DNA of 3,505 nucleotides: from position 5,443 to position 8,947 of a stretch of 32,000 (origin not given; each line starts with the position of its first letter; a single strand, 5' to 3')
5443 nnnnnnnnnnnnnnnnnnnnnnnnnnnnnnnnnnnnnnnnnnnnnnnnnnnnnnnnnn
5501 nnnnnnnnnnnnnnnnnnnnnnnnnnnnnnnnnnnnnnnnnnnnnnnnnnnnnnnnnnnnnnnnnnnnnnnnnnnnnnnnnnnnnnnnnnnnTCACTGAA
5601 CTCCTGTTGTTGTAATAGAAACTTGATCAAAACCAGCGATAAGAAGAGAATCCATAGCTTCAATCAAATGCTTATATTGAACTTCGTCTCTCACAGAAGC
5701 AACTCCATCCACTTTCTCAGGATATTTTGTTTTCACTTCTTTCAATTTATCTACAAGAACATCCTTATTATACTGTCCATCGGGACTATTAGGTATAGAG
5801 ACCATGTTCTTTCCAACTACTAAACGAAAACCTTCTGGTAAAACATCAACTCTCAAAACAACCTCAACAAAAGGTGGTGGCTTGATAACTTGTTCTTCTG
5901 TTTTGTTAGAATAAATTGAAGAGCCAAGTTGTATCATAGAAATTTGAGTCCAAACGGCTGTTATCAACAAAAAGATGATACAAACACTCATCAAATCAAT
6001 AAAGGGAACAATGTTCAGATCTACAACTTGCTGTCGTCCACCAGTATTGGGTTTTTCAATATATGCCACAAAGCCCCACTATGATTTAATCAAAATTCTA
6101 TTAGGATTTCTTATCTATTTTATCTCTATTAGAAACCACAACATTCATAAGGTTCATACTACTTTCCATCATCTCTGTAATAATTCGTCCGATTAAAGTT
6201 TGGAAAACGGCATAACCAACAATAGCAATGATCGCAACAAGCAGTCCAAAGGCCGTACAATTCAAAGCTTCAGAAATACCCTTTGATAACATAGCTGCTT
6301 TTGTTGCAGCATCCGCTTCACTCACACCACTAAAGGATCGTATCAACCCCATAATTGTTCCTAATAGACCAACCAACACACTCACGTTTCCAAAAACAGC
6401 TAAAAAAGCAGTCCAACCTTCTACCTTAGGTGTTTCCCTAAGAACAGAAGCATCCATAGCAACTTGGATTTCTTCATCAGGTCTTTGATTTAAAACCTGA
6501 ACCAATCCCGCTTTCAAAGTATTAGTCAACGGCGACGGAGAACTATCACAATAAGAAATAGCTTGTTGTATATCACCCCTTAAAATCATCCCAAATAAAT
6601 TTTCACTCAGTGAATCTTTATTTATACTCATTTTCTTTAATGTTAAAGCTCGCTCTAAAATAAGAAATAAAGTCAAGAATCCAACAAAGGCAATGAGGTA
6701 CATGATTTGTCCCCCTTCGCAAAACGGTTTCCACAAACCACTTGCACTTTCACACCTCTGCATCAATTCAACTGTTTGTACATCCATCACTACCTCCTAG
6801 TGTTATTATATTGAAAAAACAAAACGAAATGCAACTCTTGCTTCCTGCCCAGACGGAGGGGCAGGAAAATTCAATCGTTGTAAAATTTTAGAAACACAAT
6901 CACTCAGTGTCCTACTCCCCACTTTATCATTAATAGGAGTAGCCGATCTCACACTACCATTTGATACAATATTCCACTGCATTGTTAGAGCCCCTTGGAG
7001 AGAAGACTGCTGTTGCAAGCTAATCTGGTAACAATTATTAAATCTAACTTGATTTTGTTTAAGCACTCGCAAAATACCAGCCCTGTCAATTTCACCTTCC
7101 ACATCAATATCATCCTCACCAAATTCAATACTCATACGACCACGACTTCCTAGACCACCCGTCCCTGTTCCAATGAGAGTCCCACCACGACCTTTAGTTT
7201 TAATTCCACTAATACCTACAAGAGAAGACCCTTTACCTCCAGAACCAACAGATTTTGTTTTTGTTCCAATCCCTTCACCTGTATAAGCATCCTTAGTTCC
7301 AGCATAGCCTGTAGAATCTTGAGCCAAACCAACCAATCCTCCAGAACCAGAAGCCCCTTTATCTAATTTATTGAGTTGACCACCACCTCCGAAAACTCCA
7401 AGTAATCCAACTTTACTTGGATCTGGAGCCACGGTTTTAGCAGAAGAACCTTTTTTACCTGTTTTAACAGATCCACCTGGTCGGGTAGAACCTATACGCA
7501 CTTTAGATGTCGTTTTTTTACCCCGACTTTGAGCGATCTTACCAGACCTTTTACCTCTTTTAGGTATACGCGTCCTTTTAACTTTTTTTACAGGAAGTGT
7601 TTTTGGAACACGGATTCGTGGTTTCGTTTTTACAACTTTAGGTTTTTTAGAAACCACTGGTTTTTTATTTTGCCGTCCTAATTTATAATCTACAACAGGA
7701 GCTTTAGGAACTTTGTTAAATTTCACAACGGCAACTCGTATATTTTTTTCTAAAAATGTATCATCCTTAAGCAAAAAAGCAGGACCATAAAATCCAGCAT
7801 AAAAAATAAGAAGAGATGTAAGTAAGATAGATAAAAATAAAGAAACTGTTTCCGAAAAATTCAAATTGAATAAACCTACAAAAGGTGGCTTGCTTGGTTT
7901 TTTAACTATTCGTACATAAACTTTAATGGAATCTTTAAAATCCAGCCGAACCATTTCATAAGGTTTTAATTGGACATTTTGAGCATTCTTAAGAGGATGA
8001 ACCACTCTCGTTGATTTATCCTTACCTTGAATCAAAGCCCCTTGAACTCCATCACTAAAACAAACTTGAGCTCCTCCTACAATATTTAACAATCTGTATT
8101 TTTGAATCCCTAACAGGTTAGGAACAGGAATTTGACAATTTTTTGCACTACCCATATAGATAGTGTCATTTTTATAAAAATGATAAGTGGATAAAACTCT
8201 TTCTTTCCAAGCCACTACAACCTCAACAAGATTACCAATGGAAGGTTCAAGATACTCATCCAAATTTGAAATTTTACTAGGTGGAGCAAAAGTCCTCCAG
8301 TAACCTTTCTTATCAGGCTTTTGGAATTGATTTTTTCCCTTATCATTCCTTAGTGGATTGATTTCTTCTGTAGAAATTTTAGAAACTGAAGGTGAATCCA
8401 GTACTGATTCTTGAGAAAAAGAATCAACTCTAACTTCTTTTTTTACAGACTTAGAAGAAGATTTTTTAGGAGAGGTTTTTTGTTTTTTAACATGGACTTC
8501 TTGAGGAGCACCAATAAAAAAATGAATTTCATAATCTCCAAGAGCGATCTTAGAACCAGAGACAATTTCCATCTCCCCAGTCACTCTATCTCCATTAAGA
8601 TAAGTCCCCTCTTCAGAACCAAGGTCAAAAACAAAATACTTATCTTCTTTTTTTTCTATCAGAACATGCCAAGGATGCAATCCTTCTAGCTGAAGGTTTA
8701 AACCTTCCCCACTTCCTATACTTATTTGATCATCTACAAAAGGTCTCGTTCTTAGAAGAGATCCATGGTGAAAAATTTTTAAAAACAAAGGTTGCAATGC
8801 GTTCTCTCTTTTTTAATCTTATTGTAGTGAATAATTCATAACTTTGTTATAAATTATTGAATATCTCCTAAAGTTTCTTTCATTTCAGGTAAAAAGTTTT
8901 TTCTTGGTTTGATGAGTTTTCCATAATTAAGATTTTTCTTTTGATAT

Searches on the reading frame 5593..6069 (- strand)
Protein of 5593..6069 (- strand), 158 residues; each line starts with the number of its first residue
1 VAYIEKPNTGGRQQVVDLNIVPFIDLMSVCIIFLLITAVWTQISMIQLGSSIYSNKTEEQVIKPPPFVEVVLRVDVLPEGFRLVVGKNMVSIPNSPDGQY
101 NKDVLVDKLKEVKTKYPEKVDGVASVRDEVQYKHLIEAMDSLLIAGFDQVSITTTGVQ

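Call 12: search_protein_families(library=ncbifam, proteins=[window:5593-6069:-], max_evalue=0.01)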
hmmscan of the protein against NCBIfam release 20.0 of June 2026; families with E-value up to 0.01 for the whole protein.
window:5593-6069:- (158 aa): 4 families
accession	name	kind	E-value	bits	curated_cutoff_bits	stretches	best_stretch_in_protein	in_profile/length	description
TIGR02801.1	tolR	equivalog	9.1e-08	32.8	127.3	1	16-154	3-128/129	protein TolR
NF008248.0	PRK11024.1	equivalog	2.4e-06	27.7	162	1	15-156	13-141/142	colicin uptake protein TolR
NF008429.0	PRK11267.1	equivalog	0.00029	20.9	216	0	11-151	11-131/141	TonB system transport protein ExbD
TIGR02803.1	ExbD_1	equivalog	0.00059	19.9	152.95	1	17-152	3-118/122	TonB system transport protein ExbD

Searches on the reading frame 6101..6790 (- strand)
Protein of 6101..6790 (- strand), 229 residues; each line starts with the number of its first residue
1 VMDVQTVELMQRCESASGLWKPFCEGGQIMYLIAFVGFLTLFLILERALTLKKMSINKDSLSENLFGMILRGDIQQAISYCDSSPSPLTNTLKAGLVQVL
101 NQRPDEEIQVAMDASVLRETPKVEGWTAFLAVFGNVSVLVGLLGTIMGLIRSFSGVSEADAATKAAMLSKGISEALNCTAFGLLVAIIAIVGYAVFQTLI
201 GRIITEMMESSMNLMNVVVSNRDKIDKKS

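Call 12: search_protein_families(library=ncbifam, proteins=[window:6101-6790:-], max_evalue=0.01)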
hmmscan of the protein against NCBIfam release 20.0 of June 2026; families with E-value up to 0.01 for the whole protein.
window:6101-6790:- (229 aa): 9 families
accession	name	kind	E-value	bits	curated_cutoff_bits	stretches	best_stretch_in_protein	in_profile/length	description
TIGR02796.1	tolQ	equivalog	1.8e-23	83.5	221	1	29-217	16-213/216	protein TolQ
TIGR02797.1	exbB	equivalog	2.6e-16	60.1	206.2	1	106-215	98-206/211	tonB-system energizer ExbB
NF007722.0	PRK10414.1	equivalog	3e-15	56.4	402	1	127-207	130-209/244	tol-pal system-associated acyl-CoA thioesterase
NF008066.0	PRK10801.1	equivalog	1.7e-13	50.6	403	1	110-203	110-202/230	Tol-Pal system protein TolQ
TIGR02805.1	exbB2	equivalog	7e-10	39.2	135.35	1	130-195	58-122/138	TonB-system energizer ExbB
NF006284.1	PRK08456.1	equivalog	0.00021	20.6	380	1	91-189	107-199/252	flagellar motor stator protein MotA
NF033914.0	antiphage_ZorA_1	subfamily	0.00054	18.4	190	1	113-219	94-196/619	anti-phage ZorAB system protein ZorA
NF006583.0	PRK09109.1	equivalog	0.0026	16.9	237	1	93-192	109-202/246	flagellar motor protein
NF005997.1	PRK08124.1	equivalog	0.0035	16.4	340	1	92-188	109-199/259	flagellar motor stator protein MotA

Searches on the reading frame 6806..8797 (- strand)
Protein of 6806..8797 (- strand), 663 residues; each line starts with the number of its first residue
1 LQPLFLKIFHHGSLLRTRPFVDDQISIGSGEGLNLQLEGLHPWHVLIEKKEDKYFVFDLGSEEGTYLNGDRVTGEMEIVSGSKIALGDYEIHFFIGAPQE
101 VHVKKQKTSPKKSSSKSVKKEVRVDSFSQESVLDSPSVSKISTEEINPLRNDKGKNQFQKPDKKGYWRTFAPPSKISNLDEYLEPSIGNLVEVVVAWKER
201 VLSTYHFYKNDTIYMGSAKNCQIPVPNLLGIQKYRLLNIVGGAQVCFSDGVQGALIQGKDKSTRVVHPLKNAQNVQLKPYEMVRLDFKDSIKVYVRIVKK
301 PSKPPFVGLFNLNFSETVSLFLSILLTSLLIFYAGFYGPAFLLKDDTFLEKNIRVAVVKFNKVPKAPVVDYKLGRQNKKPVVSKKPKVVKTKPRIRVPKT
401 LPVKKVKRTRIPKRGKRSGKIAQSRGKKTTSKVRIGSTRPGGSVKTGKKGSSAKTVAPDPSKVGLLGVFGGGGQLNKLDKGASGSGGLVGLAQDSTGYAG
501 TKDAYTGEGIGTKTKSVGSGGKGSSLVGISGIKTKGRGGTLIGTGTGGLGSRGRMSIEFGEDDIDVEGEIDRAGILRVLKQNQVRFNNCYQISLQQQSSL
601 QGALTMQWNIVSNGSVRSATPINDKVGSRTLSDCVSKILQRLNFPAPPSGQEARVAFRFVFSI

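Call 12: search_protein_families(library=ncbifam, proteins=[window:6806-8797:-], max_evalue=0.01)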
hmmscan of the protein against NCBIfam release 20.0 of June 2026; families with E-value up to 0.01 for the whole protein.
window:6806-8797:- (663 aa): 6 families
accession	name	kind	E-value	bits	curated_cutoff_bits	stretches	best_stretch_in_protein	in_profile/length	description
NF033760.1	gliding_GltG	equivalog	6.2e-40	137.4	650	2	449-662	432-646/650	adventurous gliding motility protein GltG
NF033768.1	myxo_SS_tail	domain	9.1e-20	70.6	40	1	570-662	1-92/92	AgmX/PglI C-terminal domain-containing protein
NF033761.1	gliding_GltJ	equivalog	9.1e-07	28.3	450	1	566-661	577-671/671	adventurous gliding motility protein GltJ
TIGR03354.1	VI_FHA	hypoth_equivalog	1.3e-06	28.6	120.25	1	20-130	21-138/420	type VI secretion system-associated FHA domain protein TagH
NF049868.1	FhaB_Rv0019c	equivalog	3.4e-06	27.2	125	1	43-88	108-153/158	FHA domain-containing protein FhaB/FipA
NF041660.2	oxygluDhInhib_OdhI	equivalog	0.0044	16.9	200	1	44-94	79-128/130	oxoglutarate dehydrogenase inhibitor Odhl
